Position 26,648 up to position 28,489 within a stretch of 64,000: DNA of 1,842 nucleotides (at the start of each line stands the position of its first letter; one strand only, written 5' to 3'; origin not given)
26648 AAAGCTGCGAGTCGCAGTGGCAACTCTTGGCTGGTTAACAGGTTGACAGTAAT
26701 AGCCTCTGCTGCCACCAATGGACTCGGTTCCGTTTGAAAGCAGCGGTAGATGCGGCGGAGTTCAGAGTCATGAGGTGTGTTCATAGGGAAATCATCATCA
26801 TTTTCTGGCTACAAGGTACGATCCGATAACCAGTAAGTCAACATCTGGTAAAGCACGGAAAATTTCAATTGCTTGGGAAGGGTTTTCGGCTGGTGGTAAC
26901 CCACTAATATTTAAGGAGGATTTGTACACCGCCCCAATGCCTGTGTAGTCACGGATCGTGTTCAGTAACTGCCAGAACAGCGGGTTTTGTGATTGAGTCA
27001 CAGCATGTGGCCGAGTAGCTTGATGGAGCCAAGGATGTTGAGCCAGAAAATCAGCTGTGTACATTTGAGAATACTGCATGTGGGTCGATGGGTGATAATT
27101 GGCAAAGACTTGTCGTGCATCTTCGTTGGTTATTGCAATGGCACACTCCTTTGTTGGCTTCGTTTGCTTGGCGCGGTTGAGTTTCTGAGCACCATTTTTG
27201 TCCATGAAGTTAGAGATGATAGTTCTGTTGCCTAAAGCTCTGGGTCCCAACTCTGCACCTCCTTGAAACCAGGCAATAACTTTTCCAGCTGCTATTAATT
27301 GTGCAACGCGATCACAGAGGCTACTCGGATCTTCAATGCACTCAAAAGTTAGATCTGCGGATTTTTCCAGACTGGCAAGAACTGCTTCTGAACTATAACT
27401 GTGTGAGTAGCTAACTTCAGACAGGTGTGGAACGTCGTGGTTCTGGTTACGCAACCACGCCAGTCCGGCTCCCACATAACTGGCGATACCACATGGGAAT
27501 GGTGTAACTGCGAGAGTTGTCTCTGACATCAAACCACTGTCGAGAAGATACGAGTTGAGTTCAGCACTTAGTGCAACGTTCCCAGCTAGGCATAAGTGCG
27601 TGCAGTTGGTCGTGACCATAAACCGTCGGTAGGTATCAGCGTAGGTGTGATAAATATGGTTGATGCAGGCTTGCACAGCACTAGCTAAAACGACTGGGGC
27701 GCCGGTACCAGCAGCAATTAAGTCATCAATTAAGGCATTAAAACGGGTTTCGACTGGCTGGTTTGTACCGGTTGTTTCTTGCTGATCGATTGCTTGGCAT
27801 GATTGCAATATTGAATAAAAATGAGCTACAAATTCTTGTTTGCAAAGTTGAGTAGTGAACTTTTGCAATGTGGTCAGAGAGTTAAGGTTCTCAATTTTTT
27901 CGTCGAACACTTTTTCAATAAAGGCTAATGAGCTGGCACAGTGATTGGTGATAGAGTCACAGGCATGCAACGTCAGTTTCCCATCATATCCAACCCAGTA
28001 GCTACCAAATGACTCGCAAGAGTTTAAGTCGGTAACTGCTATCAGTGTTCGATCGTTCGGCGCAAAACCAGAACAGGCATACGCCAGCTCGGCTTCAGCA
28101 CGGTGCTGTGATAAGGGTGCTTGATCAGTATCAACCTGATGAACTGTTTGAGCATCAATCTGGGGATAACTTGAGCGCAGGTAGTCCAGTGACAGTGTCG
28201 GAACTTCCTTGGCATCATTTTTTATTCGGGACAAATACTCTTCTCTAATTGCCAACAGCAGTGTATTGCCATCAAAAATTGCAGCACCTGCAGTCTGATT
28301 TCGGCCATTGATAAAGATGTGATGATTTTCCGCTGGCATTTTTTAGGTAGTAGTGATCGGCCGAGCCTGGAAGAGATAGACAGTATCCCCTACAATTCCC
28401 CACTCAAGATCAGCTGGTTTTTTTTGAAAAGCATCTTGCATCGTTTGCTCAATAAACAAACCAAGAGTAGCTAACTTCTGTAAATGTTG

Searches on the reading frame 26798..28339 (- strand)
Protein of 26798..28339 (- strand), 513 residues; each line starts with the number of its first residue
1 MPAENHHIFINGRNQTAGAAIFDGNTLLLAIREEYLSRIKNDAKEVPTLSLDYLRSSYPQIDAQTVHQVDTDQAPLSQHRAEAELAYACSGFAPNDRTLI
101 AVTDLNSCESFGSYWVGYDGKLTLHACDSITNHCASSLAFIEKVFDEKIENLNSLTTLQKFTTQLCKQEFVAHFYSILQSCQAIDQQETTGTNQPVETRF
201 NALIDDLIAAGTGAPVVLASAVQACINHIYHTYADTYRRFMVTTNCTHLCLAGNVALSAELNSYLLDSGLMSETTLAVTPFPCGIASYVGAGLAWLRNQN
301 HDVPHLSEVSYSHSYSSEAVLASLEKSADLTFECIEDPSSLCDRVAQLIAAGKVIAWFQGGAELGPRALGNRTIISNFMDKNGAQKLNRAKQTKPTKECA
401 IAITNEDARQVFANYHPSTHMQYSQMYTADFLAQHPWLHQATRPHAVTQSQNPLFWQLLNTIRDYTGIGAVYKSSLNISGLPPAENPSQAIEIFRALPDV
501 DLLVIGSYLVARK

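Call 4: search_protein_families(library=pfam, proteins=[window:26798-28339:-], max_evalue=0.01)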
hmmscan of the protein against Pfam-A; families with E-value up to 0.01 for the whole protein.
window:26798-28339:- (513 aa): 4 families
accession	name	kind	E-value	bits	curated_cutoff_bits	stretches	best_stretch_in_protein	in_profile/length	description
PF16861.10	Carbam_trans_C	-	9.6e-32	110.3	27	1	346-511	1-169/170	Carbamoyltransferase C-terminus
PF02543.21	Carbam_trans_N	-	0.00062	19.7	24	0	243-291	298-344/346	Carbamoyltransferase N-terminus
PF01300.24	Sua5_yciO_yrdC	-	0.0049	16.8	25.1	0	374-499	19-148/178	Telomere recombination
PF07393.17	Sec10_HB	-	0.0078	15.2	26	0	126-237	122-233/637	Exocyst complex component Sec10-like, alpha-helical bundle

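Call 6: search_protein_families(library=ncbifam, proteins=[window:26798-28339:-], max_evalue=0.01)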
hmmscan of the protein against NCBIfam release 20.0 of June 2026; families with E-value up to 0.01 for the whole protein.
window:26798-28339:- (513 aa): 1 family
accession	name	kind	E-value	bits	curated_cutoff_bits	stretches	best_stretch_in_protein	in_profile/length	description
NF041651.1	nodul_NodU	equivalog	2.4e-17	62.9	1000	1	187-480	245-526/556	nodulation protein NodU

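Call 7: search_protein_families(library=padloc, proteins=[window:26798-28339:-], max_evalue=0.01)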
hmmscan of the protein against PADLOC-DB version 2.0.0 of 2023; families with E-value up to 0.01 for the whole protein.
window:26798-28339:- (513 aa): 0 families

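Call 15: find_homologous_proteins(query=window:26798-28339:-, max_evalue=0.00001)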
Query window:26798-28339:- (513 aa): 349 proteins with E <= 0.00001 among 8000 candidates; the best 120 are listed.
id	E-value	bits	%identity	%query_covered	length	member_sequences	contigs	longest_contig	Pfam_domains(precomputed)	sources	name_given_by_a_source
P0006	0.0e+0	1172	100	100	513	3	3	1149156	PF16861.11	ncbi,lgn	-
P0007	3.1e-71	259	35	97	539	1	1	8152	PF02543.22,PF16861.11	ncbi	-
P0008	7.1e-31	126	30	86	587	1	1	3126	PF02543.22,PF16861.11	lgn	-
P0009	1.8e-30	124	32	58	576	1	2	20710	PF02543.22,PF01300.25,PF16861.11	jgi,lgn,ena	-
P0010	2.3e-28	117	27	67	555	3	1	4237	PF02543.22,PF16861.11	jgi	jgi:carbamoyltransferase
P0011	2.9e-28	117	33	58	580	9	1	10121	PF02543.22,PF16861.11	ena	-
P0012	5.3e-27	113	28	58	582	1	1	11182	PF02543.22,PF16861.11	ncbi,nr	ncbi:MAG: carbamoyltransferase [Planctomycetes bacterium]|nr:carbamoyltransferase [Planctomycetota b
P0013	4.4e-26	110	27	52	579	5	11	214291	PF02543.22,PF16861.11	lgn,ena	-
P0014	7.2e-26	109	30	86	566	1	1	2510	PF02543.22,PF16861.11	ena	-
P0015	1.0e-25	109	31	54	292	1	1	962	PF02543.22,PF16861.11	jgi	-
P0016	1.4e-25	108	27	58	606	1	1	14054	PF02543.22,PF16861.11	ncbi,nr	ncbi:MAG: carbamoyltransferase [Aureispira sp.]|nr:carbamoyltransferase [Aureispira sp.]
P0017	1.7e-25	108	26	96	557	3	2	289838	PF02543.22,PF16861.11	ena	-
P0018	3.1e-25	107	33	54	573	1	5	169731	PF02543.22,PF16861.11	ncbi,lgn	-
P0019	3.7e-25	107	25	97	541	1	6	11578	PF02543.22,PF16861.11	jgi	jgi:carbamoyltransferase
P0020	4.1e-25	107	31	52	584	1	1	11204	PF02543.22,PF16861.11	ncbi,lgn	ncbi:MAG: carbamoyltransferase [Arenibacterium sp.]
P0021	4.4e-25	107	29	58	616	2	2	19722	PF02543.22,PF16861.11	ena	-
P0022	5.3e-25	106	29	62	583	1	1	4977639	PF02543.22,PF16861.11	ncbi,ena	-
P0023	8.8e-25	106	31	58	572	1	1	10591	PF02543.22,PF16861.11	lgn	-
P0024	9.6e-25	105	30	58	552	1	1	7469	PF02543.22,PF00814.32,PF16861.11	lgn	-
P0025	1.1e-24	105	24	90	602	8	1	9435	PF02543.22,PF16861.11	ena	-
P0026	2.1e-24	104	30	58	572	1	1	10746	PF02543.22,PF16861.11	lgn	-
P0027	3.1e-24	104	28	52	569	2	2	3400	PF02543.22,PF16861.11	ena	-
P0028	5.1e-24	103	28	58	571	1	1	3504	PF02543.22,PF16861.11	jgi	jgi:carbamoyltransferase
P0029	8.2e-24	102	28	58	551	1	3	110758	PF02543.22,PF16861.11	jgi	jgi:carbamoyltransferase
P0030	9.9e-24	102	30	58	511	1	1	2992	PF02543.22,PF16861.11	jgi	jgi:carbamoyltransferase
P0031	1.2e-23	102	29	58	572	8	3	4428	PF02543.22,PF16861.11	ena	-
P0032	1.2e-23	102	29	58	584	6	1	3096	PF02543.22,PF16861.11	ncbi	-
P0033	2.2e-23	101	28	58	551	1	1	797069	PF02543.22,PF16861.11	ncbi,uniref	ncbi:carbamoyltransferase [Nocardiopsis sp. NPDC101807]|uniref:carbamoyltransferase family protein n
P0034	3.1e-23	100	24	93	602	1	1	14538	PF02543.22,PF16861.11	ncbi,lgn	-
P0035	3.6e-23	100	29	58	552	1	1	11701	PF02543.22,PF16861.11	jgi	jgi:carbamoyltransferase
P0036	4.2e-23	100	29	53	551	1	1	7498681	PF02543.22,PF16861.11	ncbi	ncbi:carbamoyltransferase [Nocardiopsis sp. ARC36]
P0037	5.7e-23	100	29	54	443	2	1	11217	PF02543.22,PF16861.11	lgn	-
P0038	5.9e-23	100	26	62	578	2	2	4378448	PF02543.22,PF16861.11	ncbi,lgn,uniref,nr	ncbi:carbamoyltransferase family protein [Paracoccus saliphilus]|uniref:Carbamoyltransferase n=1 Tax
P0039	8.7e-23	99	27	85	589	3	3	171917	PF02543.22,PF16861.11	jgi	jgi:carbamoyltransferase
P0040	1.1e-22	99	31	52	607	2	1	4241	PF02543.22,PF16861.11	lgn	-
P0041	2.6e-22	97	29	53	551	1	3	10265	PF02543.22,PF16861.11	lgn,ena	-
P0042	2.9e-22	97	29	52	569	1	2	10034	PF02543.22,PF00814.32,PF16861.11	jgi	jgi:carbamoyltransferase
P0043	4.9e-22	97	29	52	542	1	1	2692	PF02543.22,PF16861.11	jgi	jgi:carbamoyltransferase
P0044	6.5e-22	96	24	90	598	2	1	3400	PF02543.22,PF16861.11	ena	-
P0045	7.3e-22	96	28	58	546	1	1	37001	PF02543.22,PF16861.11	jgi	jgi:carbamoyltransferase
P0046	1.2e-21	95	28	53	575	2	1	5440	PF02543.22,PF16861.11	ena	-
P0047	1.4e-21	95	28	58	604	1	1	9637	PF02543.22,PF16861.11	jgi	-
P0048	1.9e-21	95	35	34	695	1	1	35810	PF02543.22,PF16861.11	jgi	jgi:predicted NodU family carbamoyl transferase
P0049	2.4e-21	94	28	58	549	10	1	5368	PF02543.22,PF16861.11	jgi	-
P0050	2.5e-21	94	29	58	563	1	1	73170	PF02543.22,PF16861.11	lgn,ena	-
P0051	3.1e-21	94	27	52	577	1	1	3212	PF02543.22,PF16861.11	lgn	-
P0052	3.9e-21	94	29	58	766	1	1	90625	PF02543.22,PF16861.11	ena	-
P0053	3.9e-21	94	24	98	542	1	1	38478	PF02543.22,PF16861.11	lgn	-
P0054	4.6e-21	93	28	58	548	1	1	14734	PF02543.22,PF16861.11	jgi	jgi:carbamoyltransferase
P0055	4.7e-21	93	28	52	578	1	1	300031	PF02543.22,PF16861.11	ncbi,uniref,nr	ncbi:carbamoyltransferase family protein [Paracoccus methylarcula]|uniref:Carbamoyltransferase n=1 T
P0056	4.8e-21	93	30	51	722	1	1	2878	PF02543.22,PF16861.11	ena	-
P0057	6.3e-21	93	25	90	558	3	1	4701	PF02543.22,PF16861.11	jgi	-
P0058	8.2e-21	92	28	58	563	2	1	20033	PF02543.22,PF16861.11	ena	-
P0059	8.3e-21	92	29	52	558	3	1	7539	PF02543.22,PF16861.11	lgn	-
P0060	8.9e-21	92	28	59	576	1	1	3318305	PF02543.22,PF16861.11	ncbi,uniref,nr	ncbi:carbamoyltransferase family protein [Paracoccus aerodenitrificans]|uniref:carbamoyltransferase 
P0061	1.1e-20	92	28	52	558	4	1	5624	PF02543.22,PF16861.11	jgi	-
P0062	1.2e-20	92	24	100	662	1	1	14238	PF02543.22,PF16861.11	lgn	-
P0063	1.3e-20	92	30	51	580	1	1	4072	PF02543.22,PF16861.11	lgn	-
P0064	1.5e-20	92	26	90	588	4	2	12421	PF02543.22,PF16861.11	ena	-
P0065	1.5e-20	92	28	52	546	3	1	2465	PF02543.22,PF16861.11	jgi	jgi:carbamoyltransferase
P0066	1.7e-20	91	29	58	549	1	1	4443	PF02543.22,PF16861.11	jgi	jgi:carbamoyltransferase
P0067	1.9e-20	91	28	58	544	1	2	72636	PF02543.22,PF16861.11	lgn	-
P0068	1.9e-20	91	28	52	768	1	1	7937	PF02543.22,PF16861.11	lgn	-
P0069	2.3e-20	91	29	58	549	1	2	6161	PF02543.22,PF16861.11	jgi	jgi:carbamoyltransferase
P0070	2.8e-20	91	30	53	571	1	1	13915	PF02543.22,PF16861.11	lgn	-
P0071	3.7e-20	90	24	98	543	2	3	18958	PF02543.22,PF22521.3,PF16861.11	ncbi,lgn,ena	-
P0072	4.4e-20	90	28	52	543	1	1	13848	PF02543.22,PF16861.11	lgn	-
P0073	4.4e-20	90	28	54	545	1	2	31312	PF02543.22,PF16861.11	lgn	-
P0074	4.5e-20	90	27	58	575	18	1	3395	PF02543.22,PF16861.11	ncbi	-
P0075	5.4e-20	90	26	57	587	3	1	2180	PF02543.22,PF16861.11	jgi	-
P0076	5.9e-20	90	30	41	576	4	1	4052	PF02543.22,PF22521.3,PF16861.11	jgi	-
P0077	7.1e-20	89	29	59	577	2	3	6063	PF02543.22,PF16861.11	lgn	-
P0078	7.4e-20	89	29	52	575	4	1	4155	PF02543.22,PF16861.11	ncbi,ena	-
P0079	7.7e-20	89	26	85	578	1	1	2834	PF02543.22,PF16861.11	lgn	-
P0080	9.5e-20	89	30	52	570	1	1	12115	PF02543.22,PF16861.11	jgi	jgi:carbamoyltransferase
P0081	9.7e-20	89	31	53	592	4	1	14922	PF02543.22,PF16861.11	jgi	jgi:carbamoyltransferase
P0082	1.1e-19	89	30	52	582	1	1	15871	PF02543.22,PF16861.11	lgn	-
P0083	1.2e-19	89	29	58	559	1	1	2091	PF02543.22,PF16861.11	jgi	-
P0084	1.2e-19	89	29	58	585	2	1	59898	PF02543.22,PF16861.11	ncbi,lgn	-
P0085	1.5e-19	88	24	100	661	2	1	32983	PF02543.22,PF16861.11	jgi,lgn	jgi:carbamoyltransferase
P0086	1.7e-19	88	27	51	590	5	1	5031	PF02543.22,PF16861.11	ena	-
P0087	1.8e-19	88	26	58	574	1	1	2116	PF02543.22,PF16861.11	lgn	-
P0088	1.9e-19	88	28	58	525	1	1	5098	PF02543.22,PF16861.11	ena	-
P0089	2.0e-19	88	27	58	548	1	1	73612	PF02543.22,PF16861.11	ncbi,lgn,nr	ncbi:MAG TPA: carbamoyltransferase C-terminal domain-containing protein [Propionibacteriaceae bacter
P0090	2.1e-19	88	29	58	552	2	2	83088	PF02543.22,PF22521.3,PF16861.11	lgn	-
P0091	2.2e-19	88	27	57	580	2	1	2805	PF02543.22,PF16861.11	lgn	-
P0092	2.3e-19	88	27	57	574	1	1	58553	PF02543.22,PF16861.11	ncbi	ncbi:MAG: carbamoyltransferase [Acidiferrobacterales bacterium]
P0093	2.5e-19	88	25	83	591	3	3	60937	PF02543.22,PF16861.11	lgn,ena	-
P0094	2.6e-19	88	28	57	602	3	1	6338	PF02543.22,PF16861.11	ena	-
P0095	3.1e-19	87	31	52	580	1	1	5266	PF02543.22,PF16861.11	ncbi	-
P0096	3.3e-19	87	28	53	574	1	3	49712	PF02543.22,PF16861.11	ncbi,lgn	-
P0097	3.5e-19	87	27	58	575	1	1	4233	PF02543.22,PF16861.11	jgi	-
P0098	4.2e-19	87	26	58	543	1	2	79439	PF02543.22,PF16861.11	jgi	jgi:carbamoyltransferase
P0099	4.2e-19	87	27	58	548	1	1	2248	PF02543.22,PF16861.11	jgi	jgi:carbamoyltransferase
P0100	4.5e-19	87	29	58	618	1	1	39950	PF02543.22,PF16861.11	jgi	jgi:carbamoyltransferase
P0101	4.9e-19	87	27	54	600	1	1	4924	PF02543.22,PF16861.11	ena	-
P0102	5.2e-19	87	29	52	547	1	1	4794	PF02543.22,PF16861.11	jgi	jgi:carbamoyltransferase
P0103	5.5e-19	86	28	52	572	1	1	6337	PF02543.22,PF16861.11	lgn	-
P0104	5.9e-19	86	32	36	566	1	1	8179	PF02543.22,PF16861.11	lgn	-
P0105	6.2e-19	86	28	57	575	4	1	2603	PF02543.22,PF22521.3,PF16861.11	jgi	jgi:carbamoyltransferase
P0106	6.2e-19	86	29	56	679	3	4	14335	PF02543.22,PF16861.11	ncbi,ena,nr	ncbi:MAG: hypothetical protein OXR73_37610 [Myxococcales bacterium]|nr:hypothetical protein [Myxococ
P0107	6.7e-19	86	26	57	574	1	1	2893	PF02543.22,PF16861.11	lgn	-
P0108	6.8e-19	86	25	58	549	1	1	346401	PF02543.22,PF16861.11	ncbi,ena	-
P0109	6.9e-19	86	28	58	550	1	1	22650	PF02543.22,PF16861.11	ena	-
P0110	7.4e-19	86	30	58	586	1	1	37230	PF02543.22,PF16861.11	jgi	jgi:carbamoyltransferase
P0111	7.4e-19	86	28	53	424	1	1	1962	PF02543.22,PF16861.11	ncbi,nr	ncbi:MAG: hypothetical protein EOO01_19175 [Chitinophagaceae bacterium]|nr:MAG: hypothetical protein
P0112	8.1e-19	86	29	52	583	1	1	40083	PF02543.22,PF16861.11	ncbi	-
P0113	8.3e-19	86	27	56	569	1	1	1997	PF02543.22,PF16861.11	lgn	-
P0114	8.4e-19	86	26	57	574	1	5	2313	PF02543.22,PF16861.11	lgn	-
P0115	9.5e-19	86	31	54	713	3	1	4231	PF02543.22,PF16861.11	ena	-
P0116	1.1e-18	85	30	58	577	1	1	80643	PF02543.22,PF16861.11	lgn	-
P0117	1.2e-18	85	27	53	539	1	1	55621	PF02543.22,PF22521.3,PF16861.11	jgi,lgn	jgi:carbamoyltransferase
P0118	1.2e-18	85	30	52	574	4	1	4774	PF02543.22,PF16861.11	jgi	jgi:carbamoyltransferase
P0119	1.2e-18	85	28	52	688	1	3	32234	PF02543.22,PF16861.11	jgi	jgi:carbamoyltransferase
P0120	1.4e-18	85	27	58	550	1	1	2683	PF02543.22,PF16861.11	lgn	-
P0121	1.4e-18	85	27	59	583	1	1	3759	PF02543.22,PF16861.11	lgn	-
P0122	1.5e-18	85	25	71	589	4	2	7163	PF02543.22,PF16861.11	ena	-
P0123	1.5e-18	85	26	59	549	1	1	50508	PF02543.22,PF16861.11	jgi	-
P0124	1.5e-18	85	26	59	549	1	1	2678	PF02543.22,PF16861.11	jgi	-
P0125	1.6e-18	85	28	58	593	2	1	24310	PF02543.22,PF16861.11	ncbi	-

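Call 16: find_encoding_contigs(protein=P0006, flank=10000, max_places=3)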
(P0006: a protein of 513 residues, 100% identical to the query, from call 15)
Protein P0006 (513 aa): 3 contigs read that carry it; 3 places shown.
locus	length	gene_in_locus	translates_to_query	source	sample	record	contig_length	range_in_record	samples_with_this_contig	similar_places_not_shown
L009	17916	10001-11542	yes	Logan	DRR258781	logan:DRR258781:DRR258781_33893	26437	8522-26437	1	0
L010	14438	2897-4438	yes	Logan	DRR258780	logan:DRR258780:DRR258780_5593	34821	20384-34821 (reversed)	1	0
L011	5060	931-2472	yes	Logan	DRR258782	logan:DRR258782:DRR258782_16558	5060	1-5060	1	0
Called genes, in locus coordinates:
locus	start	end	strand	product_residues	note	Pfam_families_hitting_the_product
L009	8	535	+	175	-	PF00293:NUDIX, PF14815:NUDIX_4 (faint)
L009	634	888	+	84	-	PF18914:DUF5666 (weak)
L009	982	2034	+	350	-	-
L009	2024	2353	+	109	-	-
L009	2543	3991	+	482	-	PF03109:ABC1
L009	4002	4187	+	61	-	-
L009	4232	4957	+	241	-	PF00106:adh_short, PF08659:KR, PF13561:adh_short_C2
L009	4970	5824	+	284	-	PF00892:EamA, PF05653:Mg_trans_NIPA (faint), PF00892:EamA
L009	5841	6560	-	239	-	PF12146:Hydrolase_4 (weak), PF00561:Abhydrolase_1 (weak), PF12697:Abhydrolase_6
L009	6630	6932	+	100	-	-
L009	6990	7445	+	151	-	-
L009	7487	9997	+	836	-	PF00391:PEP-utilizers, PF01326:PPDK_N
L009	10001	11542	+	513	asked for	PF16861:Carbam_trans_C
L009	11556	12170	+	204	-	PF02985:HEAT (faint)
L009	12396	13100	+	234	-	PF01177:Asp_Glu_race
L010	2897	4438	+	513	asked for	PF16861:Carbam_trans_C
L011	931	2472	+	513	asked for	PF16861:Carbam_trans_C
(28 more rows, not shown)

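Call 17: find_encoding_contigs(protein=P0007, flank=10000, max_places=3)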
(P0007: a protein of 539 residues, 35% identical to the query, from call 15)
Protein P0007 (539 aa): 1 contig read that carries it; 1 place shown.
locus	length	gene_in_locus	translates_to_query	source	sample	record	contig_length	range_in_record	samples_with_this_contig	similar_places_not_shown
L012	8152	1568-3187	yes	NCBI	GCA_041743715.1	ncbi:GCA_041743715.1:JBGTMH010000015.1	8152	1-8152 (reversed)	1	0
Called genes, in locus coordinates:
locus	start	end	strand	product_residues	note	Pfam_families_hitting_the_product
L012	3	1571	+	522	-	?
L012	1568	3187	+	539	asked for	PF02543:Carbam_trans_N (faint), PF16861:Carbam_trans_C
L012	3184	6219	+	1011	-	PF04101:Glyco_tran_28_C (weak), PF06722:EryCIII-like_C (weak)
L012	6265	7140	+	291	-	-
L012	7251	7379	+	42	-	PF00313:CSD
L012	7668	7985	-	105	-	-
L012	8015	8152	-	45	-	?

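Call 19: search_protein_families(library=pfam, proteins=[L012:3184-6219:+, L012:6265-7140:+], max_evalue=0.1)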
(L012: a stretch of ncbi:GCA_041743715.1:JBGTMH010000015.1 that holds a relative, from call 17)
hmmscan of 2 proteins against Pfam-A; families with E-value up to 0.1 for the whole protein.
L012:3184-6219:+ (1011 aa): 2 families
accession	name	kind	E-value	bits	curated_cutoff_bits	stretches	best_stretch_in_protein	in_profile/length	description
PF06722.18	EryCIII-like_C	-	1.6e-07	31.9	31.7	1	881-989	19-125/145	Erythromycin biosynthesis protein CIII-like, C-terminal domain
PF04101.22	Glyco_tran_28_C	-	5.2e-06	27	22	1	893-983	54-148/166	Glycosyltransferase family 28 C-terminal domain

L012:6265-7140:+ (291 aa): 4 families
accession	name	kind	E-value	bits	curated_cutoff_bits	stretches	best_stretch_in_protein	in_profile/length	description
PF00561.26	Abhydrolase_1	-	0.002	18.2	25.8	1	141-179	57-93/245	alpha/beta hydrolase fold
PF12697.13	Abhydrolase_6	-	0.015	16.4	26.3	1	144-233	55-121/217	Alpha/beta hydrolase family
PF07859.19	Abhydrolase_3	-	0.03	14.5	25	1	141-206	57-113/210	alpha/beta hydrolase fold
PF06057.17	VirJ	-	0.035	14.4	22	0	148-183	60-95/191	Bacterial virulence protein (VirJ)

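Call 46: search_solved_structures(query=window:26798-28339:-, max_evalue=0.01, show_alignments=2)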
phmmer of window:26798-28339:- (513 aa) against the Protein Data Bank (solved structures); distinct sequences matched with E-value up to 0.01: 12.
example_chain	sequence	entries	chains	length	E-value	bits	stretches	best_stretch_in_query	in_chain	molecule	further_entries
3ven_A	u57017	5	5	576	4.2e-22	81.8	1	219-512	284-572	O-carbamoyltransferase TobZ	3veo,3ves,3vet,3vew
3vex_A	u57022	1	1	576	4.2e-22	81.8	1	219-512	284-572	O-carbamoyltransferase TobZ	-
3ver_A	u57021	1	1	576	4.3e-22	81.8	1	219-512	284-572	O-carbamoyltransferase TobZ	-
3vf2_A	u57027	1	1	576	8.1e-22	80.9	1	219-512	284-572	O-carbamoyltransferase TobZ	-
3vf4_A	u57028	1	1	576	1.1e-21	80.4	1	219-512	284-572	O-carbamoyltransferase TobZ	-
3vez_A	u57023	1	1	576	1.2e-21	80.3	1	219-512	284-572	O-carbamoyltransferase TobZ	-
7xb6_A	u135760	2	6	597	3.7e-21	78.7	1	234-512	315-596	Carbamoyltransferase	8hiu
9s2t_A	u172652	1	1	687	2.3e-18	69.5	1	243-512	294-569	Decarbamoylnovobiocin carbamoyltransferase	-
7vyj_A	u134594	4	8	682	2.7e-13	52.7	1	240-511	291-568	GdmN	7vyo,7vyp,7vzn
7vx0_A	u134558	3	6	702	3e-13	52.6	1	240-511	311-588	GdmN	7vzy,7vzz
7vzq_A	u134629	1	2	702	3e-13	52.6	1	240-511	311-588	GdmN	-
7vzu_A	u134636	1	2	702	3e-13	52.6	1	240-511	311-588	GdmN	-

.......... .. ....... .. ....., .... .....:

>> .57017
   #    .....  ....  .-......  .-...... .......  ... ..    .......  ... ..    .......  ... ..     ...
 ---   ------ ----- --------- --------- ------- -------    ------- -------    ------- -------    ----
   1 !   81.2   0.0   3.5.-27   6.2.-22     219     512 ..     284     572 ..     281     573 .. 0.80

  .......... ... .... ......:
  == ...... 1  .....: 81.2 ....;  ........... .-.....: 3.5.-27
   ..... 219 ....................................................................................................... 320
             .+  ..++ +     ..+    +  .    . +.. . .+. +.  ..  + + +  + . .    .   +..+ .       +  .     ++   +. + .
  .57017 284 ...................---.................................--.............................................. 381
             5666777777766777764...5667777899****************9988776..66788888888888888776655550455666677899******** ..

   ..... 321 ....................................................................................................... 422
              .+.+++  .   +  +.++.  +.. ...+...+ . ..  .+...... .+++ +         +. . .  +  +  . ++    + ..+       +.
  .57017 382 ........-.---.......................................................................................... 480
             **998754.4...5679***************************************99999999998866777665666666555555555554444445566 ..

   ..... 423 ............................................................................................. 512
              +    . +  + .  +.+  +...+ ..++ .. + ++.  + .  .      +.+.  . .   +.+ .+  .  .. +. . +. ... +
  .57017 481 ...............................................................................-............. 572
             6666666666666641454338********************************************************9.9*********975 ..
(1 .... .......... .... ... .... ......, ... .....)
